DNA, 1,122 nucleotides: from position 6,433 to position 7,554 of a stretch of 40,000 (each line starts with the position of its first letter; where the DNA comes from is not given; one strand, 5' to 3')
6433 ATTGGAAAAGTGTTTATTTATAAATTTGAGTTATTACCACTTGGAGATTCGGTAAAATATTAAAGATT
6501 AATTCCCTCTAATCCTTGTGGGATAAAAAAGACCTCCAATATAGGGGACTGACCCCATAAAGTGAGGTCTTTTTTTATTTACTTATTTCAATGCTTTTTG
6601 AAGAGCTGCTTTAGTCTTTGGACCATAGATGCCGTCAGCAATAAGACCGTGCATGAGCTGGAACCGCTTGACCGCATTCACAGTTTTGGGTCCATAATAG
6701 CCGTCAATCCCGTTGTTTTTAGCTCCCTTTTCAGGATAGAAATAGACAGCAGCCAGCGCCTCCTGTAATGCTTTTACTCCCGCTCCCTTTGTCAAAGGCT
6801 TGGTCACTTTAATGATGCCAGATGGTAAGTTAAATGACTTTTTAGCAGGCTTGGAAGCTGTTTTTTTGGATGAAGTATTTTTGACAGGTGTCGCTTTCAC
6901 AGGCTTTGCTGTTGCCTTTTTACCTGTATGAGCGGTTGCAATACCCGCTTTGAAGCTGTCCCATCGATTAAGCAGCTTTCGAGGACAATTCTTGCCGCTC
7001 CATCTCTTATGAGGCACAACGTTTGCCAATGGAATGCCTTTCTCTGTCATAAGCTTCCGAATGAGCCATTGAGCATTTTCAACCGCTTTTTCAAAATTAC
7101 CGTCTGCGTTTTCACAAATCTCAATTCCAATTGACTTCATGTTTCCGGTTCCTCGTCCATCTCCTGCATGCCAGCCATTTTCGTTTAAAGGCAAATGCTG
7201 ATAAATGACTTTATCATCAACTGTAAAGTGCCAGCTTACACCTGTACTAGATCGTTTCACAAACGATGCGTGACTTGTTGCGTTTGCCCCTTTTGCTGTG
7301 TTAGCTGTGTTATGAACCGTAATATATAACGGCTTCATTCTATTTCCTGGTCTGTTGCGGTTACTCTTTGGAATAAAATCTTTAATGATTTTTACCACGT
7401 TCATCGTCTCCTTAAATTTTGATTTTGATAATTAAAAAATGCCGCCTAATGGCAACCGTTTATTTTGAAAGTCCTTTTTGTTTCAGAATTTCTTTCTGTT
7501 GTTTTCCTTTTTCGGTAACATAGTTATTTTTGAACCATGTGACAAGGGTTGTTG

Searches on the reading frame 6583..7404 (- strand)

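Call 71: search_protein_families(library=pfam, proteins=[window:6583-7404:-], max_evalue=0.001)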
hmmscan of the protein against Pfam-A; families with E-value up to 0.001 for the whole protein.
window:6583-7404:- (273 aa): 3 families
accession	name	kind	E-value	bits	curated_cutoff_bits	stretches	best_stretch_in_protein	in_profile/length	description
PF01510.30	Amidase_2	-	2.1e-27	96.5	26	1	22-142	2-130/131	N-acetylmuramoyl-L-alanine amidase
PF01471.23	PG_binding_1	-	2e-18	66.7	23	1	207-268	2-57/57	Putative peptidoglycan binding domain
PF09374.15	PG_binding_3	-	0.00014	22.4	24.6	0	209-246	2-32/76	Predicted Peptidoglycan domain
